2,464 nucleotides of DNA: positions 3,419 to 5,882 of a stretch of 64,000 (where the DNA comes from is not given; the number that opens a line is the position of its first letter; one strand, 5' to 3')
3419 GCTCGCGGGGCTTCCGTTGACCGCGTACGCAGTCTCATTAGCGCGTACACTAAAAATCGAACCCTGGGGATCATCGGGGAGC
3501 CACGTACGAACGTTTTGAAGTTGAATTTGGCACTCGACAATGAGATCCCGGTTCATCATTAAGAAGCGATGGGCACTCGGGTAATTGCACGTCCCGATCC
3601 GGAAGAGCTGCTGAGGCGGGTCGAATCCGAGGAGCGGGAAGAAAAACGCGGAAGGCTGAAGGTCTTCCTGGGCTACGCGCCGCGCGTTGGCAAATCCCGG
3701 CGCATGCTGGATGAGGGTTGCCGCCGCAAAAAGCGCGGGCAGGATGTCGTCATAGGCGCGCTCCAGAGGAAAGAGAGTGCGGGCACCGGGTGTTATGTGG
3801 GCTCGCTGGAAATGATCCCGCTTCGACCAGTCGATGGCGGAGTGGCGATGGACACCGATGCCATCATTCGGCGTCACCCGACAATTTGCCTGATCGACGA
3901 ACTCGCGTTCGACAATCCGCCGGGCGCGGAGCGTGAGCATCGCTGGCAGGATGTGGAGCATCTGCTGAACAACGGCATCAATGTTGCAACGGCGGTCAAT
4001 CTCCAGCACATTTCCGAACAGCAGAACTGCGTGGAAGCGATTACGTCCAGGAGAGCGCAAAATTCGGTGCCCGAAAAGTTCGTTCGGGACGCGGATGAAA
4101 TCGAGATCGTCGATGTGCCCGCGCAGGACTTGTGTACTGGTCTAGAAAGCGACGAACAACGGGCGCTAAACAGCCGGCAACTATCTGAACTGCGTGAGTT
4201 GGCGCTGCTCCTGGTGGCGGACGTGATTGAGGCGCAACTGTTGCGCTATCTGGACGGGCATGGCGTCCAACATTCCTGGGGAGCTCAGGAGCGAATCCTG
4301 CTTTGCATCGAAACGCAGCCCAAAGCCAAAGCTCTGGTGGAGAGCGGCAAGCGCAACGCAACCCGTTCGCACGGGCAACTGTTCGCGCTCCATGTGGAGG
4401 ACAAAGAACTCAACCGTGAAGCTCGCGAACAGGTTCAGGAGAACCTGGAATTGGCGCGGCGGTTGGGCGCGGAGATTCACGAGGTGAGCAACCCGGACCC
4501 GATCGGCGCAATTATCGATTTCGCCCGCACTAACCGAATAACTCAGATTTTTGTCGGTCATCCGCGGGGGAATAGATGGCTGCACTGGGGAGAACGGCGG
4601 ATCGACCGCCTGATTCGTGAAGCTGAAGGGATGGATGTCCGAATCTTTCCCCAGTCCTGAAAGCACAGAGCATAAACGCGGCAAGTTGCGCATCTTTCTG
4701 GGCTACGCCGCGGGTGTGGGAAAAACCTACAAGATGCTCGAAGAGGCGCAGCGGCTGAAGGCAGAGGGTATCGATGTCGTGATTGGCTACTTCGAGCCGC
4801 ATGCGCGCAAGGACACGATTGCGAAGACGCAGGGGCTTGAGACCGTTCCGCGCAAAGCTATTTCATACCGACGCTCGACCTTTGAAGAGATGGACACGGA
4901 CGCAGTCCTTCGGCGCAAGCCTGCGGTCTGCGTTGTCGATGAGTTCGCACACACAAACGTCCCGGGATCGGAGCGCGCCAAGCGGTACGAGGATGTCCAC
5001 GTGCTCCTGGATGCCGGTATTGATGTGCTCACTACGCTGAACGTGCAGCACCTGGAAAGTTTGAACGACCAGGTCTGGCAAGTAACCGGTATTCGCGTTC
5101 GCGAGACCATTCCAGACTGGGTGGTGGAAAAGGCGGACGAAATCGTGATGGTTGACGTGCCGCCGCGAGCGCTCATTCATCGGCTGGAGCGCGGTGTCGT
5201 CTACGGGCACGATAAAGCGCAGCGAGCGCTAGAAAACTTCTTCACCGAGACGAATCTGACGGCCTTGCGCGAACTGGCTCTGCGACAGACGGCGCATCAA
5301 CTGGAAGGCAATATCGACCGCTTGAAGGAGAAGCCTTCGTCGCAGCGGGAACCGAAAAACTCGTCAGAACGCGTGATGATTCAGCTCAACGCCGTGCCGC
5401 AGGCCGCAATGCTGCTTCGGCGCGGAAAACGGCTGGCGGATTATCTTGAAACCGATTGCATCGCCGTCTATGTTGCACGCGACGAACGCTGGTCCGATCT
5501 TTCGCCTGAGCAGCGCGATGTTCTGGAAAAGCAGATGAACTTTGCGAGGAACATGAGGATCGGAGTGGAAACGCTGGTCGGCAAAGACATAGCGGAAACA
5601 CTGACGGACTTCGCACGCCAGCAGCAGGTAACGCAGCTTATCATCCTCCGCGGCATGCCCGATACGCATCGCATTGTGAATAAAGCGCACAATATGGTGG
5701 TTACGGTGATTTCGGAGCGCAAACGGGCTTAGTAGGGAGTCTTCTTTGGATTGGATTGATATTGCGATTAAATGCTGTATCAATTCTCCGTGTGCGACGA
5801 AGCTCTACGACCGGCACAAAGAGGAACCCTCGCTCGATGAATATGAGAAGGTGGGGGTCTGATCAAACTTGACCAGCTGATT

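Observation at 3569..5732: kdpABC followed by two tandem KdpD sensor-domain-only paralogs without any histidine-kinase domain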

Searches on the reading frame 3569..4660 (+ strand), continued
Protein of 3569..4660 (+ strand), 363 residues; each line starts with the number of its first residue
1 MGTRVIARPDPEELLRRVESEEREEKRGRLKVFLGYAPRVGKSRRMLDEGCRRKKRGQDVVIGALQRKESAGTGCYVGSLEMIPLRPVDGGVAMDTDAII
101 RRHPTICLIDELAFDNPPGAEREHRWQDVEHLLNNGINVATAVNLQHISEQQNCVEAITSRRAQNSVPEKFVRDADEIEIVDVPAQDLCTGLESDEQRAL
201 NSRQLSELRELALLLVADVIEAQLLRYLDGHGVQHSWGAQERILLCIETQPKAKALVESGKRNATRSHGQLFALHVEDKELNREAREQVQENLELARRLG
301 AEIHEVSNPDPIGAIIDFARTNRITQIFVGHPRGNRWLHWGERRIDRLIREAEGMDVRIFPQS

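Call 67: fold_search(model_id=the predicted structure, library=pdb)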
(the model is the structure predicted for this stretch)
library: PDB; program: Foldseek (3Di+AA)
matches with E <= 10: 1594; with E <= 0.001: 43
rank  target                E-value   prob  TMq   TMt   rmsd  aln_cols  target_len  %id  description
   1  2r8r_A                7.2e-18  1.00  0.46  0.78   3.9       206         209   34  Crystal structure of the N-terminal region (19..243) of sensor protein KdpD from Pseudomonas syringae pv. tomato str.  (released 2007-09-25)
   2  2r8r_B                1.4e-17  1.00  0.48  0.81   3.4       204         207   33  Crystal structure of the N-terminal region (19..243) of sensor protein KdpD from Pseudomonas syringae pv. tomato str.  (released 2007-09-25)
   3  7ji4                  2.1e-08  1.00  0.31  0.84   2.8       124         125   21  Universal stress protein (USP) domain of KdpD histidine kinase in complex with second messenger c-di-AMP (released 2021-05-26)
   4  3tnj                  8.3e-06  1.00  0.26  0.66   5.2       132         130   21  Crystal structure of universal stress protein from Nitrosomonas europaea with AMP bound (released 2011-09-14)
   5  6hcd_B                5.3e-05  1.00  0.26  0.65   4.7       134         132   20  Structure of universal stress protein from Archaeoglobus fulgidus (released 2018-08-29)
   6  2z09                  7.4e-05  1.00  0.27  0.68   3.8       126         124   24  Crystal structure of uncharacterized conserved protein from Thermus thermophilus HB8 (released 2007-11-13)
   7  1tf7_A                8.4e-05  0.99  0.25  0.20  19.9       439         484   13  Crystal Structure of Circadian Clock Protein KaiC (released 2004-08-24)
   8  3qtb_A                9.4e-05  1.00  0.25  0.63   4.0       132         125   17  Structure of the universal stress protein from Archaeoglobus fulgidus in complex with dAMP (released 2011-03-30)
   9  4wny                  1.1e-04  1.00  0.27  0.68   4.1       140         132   17  Crystal structure of a protein from the universal stress protein family from Burkholderia pseudomallei (released 2014-11-05)
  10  5ahw_A                1.1e-04  1.00  0.26  0.65   4.7       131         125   17  Crystal structure of universal stress protein MSMEG_3811 in complex with cAMP (released 2015-04-01)
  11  3loq_A                1.1e-04  1.00  0.27  0.35  22.3       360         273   10  The crystal structure of a universal stress protein from Archaeoglobus fulgidus DSM 4304 (released 2010-02-16)
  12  5ahw_D                1.2e-04  1.00  0.27  0.68   4.0       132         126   17  Crystal structure of universal stress protein MSMEG_3811 in complex with cAMP (released 2015-04-01)
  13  6hcd_D                1.2e-04  1.00  0.27  0.65   5.2       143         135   18  Structure of universal stress protein from Archaeoglobus fulgidus (released 2018-08-29)
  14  2pfs                  1.3e-04  1.00  0.26  0.70   3.9       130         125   20  Crystal structure of universal stress protein from Nitrosomonas europaea (released 2007-05-08)
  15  7v3x_W                1.4e-04  0.97  0.23  0.19  20.5       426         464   12  Crystal Structure of Cyanobacterial Circadian Clock Protein KaiC (released 2022-04-27)
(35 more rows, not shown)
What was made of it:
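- On KdpD N-terminal domain family (Pfam PF02702): The D1 model matches 2R8R at TM 0.78-0.81 (call 67).
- D1's Usp domain is structurally closest to the c-di-AMP-bound KdpD USP domain 7JI4 (call 67).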

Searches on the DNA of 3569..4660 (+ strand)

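Call 58: search_rna_families(sources=[L006, L018, L029, L002], threshold=gathering)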
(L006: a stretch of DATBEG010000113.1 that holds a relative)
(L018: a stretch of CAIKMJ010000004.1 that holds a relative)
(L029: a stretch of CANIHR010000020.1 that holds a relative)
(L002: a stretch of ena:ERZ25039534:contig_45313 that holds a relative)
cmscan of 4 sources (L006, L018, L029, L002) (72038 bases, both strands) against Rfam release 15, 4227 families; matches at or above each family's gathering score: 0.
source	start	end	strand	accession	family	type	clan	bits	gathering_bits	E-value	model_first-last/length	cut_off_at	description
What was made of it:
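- On c-di-AMP-regulated kdp operons: No Rfam family reaches its gathering score in L006, L018, L029 or L002 (call 58).
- No riboswitch or any other Rfam family is found in four related kdp loci (call 58).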

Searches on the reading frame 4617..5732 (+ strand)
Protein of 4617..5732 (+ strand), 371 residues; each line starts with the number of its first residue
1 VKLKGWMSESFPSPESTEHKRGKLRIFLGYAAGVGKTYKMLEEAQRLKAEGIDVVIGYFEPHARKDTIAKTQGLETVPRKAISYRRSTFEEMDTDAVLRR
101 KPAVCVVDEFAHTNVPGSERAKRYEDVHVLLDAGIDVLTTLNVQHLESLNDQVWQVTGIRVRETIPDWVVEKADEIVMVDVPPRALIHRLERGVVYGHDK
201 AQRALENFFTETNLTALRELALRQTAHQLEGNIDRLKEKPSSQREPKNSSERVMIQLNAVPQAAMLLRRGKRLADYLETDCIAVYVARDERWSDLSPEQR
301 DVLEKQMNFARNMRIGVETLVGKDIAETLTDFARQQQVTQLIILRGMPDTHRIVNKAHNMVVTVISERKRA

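Call 3: search_protein_families(library=pfam, proteins=[window:4617-5732:+], max_evalue=0.01)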
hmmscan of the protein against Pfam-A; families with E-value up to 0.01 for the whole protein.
window:4617-5732:+ (371 aa): 1 family
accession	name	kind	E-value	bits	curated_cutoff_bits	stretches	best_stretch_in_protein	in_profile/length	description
PF02702.23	KdpD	-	2.6e-94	315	26.1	1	20-228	1-209/210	Osmosensitive K+ channel His kinase sensor domain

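Call 4: search_protein_families(library=ncbifam, proteins=[window:4617-5732:+], max_evalue=0.01)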
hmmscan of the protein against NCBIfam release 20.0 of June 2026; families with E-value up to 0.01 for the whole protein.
window:4617-5732:+ (371 aa): 2 families
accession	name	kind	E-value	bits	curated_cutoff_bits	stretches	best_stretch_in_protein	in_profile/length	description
NF038185.1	KdpD_non_kinase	exception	1.3e-105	353.7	550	1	17-353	14-346/373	KdpD-like non-kinase potassium sensor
NF007793.0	PRK10490.1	equivalog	9.8e-95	318.3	1123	1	16-347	17-346/895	two-component system sensor histidine kinase KdpD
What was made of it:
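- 4635..5732 (+): D2: soluble KdpD-N plus Usp protein, 365 aa (alternative GTG start at 4617), the canonical paralogue. P-loop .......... at 4701-4730; Walker B DE at 4938-4943; Arg equivalent to E. coli R190 at 5181-5183. Domain hits: Pfam KdpD 3e-94; NF038185 354 bits (calls 3, 4).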

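Call 35: search_solved_structures(query=window:4635-5732:+, max_evalue=0.001, show_alignments=1)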
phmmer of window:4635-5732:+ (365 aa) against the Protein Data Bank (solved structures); distinct sequences matched with E-value up to 0.001: 1.
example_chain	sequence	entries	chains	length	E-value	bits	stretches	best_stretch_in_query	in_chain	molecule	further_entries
2r8r_A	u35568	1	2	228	4e-69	236.6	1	14-227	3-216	Sensor protein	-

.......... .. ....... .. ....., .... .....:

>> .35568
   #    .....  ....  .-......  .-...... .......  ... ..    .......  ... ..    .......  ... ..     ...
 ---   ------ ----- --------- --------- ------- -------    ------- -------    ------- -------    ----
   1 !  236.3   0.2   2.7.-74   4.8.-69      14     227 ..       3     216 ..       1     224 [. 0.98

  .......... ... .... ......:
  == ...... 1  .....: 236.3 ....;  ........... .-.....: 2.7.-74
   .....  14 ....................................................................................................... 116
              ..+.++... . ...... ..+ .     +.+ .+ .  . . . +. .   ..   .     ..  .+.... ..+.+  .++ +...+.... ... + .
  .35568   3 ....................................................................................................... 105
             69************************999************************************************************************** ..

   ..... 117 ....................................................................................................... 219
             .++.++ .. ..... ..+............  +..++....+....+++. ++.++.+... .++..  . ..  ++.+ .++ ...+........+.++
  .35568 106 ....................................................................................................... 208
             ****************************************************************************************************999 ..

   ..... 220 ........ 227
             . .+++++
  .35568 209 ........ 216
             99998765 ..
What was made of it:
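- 4635..5732 (+): PDB 2R8R 4e-69 over residues 14-227 (call 35).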

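Call 53: find_related_loci(query=A2, collection=metagenome_contigs, flank=6000)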
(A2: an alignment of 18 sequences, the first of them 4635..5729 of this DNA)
Query A2 (365 aa) in metagenome_contigs; peptide patterns used: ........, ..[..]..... (x = any residue, [..] = any of these).
600 stretches matched a pattern (row limit reached: there are more); 594 encode a relative of the query (tblastn E <= 1e-3); the best 80 are kept; 80 distinct loci.
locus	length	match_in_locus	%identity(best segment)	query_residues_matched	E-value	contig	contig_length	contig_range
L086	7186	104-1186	58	9-361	5e-140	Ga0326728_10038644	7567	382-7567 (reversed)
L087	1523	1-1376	57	4-362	6e-152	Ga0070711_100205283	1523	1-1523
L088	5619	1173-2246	57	2-364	3e-140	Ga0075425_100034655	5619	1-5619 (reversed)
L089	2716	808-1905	57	6-364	1e-146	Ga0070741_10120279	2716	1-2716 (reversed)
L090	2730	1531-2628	58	14-364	3e-146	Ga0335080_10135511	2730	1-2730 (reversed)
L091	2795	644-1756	56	5-363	1e-143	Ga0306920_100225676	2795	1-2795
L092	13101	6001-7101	57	14-363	4e-136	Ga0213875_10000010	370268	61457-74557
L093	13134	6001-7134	54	2-364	8e-136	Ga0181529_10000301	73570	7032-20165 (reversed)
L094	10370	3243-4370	55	2-364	9e-134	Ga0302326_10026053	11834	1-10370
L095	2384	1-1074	56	16-363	1e-141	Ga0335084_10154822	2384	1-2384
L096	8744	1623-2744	55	12-364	2e-132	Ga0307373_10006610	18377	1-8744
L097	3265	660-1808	53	5-365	1e-136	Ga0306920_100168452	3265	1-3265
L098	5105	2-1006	57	23-364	3e-132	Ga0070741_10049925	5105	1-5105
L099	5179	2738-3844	54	12-365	1e-131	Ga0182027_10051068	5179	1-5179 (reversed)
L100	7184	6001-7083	54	15-364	3e-130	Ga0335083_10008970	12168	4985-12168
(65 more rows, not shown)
